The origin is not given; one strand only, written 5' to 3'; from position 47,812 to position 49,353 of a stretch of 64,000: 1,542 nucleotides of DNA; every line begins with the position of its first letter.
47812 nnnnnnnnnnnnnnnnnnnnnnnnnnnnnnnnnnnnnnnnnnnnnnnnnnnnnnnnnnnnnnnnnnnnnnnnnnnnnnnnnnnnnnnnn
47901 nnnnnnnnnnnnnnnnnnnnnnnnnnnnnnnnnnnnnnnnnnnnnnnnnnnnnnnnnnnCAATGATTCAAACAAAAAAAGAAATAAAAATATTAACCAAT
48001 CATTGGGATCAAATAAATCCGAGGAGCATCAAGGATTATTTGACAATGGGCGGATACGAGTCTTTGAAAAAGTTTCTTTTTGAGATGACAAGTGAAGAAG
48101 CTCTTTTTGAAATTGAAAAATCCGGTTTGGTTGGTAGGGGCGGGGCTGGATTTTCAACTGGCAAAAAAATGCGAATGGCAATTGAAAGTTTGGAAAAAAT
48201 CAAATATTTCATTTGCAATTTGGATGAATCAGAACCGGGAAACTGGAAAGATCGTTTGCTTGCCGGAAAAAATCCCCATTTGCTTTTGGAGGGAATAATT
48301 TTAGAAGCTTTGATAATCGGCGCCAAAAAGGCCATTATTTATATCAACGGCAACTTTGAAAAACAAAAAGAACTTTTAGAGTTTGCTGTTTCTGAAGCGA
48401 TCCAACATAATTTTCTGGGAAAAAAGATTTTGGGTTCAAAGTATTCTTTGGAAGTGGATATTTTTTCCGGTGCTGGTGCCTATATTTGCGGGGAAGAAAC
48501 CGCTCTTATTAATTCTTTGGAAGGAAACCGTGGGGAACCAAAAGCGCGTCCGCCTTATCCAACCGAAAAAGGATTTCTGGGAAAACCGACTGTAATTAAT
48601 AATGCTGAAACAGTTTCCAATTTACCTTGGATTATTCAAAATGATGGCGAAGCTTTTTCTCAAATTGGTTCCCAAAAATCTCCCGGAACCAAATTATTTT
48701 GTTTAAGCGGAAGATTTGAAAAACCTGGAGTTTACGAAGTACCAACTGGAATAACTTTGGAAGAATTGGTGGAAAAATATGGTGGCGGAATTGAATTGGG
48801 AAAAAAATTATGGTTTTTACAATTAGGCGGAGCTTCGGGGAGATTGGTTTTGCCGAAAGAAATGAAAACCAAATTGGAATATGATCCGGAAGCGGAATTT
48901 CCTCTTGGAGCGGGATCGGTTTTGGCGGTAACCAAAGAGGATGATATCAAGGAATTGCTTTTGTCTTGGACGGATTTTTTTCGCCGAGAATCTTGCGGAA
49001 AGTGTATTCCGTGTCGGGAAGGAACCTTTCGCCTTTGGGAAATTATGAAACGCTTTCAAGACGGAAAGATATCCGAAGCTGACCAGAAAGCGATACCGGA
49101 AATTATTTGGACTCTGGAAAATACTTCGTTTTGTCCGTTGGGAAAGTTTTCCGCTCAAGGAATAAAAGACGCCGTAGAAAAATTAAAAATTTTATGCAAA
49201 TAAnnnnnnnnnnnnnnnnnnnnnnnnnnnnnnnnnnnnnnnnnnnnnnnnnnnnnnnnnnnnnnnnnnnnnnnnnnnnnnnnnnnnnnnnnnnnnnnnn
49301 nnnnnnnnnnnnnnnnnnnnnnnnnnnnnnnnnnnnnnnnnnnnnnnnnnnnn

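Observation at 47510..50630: HydABC-like trimeric [FeFe]-hydrogenase locus whose catalytic subunit has non-canonical H-cluster motifs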

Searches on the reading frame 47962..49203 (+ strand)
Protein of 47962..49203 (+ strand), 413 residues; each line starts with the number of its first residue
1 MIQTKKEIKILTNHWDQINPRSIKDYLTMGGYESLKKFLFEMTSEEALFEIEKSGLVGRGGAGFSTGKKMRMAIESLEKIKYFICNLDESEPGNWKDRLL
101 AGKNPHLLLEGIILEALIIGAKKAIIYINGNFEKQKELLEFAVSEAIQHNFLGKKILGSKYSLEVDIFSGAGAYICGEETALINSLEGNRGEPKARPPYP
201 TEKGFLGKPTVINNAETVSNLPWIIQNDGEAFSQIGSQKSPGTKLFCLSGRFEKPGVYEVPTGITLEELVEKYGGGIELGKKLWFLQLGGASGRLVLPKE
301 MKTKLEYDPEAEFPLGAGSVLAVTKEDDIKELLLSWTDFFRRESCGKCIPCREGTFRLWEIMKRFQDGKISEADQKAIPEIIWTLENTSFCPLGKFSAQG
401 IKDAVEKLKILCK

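Call 4: search_protein_families(library=pfam, proteins=[window:47962-49203:+], max_evalue=0.01)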
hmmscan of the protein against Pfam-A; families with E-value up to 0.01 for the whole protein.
window:47962-49203:+ (413 aa): 4 families
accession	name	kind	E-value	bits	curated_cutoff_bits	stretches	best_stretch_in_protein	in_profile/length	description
PF01512.22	Complex1_51K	-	2.5e-37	128.5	31.2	1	51-222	1-149/150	Nuo51 FMN-binding domain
PF10589.14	NADH_4Fe-4S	-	1.9e-19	69.7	23.5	1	333-407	3-77/85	NADH-ubiquinone oxidoreductase-F iron-sulfur binding region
PF10531.15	SLBB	-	4.1e-07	30.2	27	1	246-281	2-37/55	SLBB domain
PF22461.2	SLBB_2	-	3.2e-05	24.4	27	1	244-305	1-63/79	SLBB domain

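Call 5: search_protein_families(library=ncbifam, proteins=[window:47962-49203:+], max_evalue=0.01)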
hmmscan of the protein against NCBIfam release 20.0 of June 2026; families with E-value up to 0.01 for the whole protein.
window:47962-49203:+ (413 aa): 6 families
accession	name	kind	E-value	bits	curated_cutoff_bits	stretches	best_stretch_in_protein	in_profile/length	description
TIGR01959.1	nuoF_fam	equivalog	9.1e-126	419.6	558.65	1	11-408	2-402/410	NADH-quinone oxidoreductase subunit NuoF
NF010120.0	PRK13596.1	equivalog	1e-97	327.4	389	1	7-406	5-407/433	NADH-quinone oxidoreductase subunit NuoF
NF008436.0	PRK11278.1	equivalog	4.1e-92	309.4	749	1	15-391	19-401/448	NADH-quinone oxidoreductase subunit NuoF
TIGR04481.1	PR_assoc_PrdC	equivalog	3.4e-10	39.3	490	1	43-275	71-270/425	proline reductase-associated electron transfer protein PrdC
TIGR01945.1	rnfC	subfamily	5.7e-09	35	245.95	1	39-140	116-215/435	RnfABCDGE type electron transport complex subunit C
NF003454.1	PRK05035.1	equivalog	2.3e-08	33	345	1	42-145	121-221/556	electron transport complex subunit RsxC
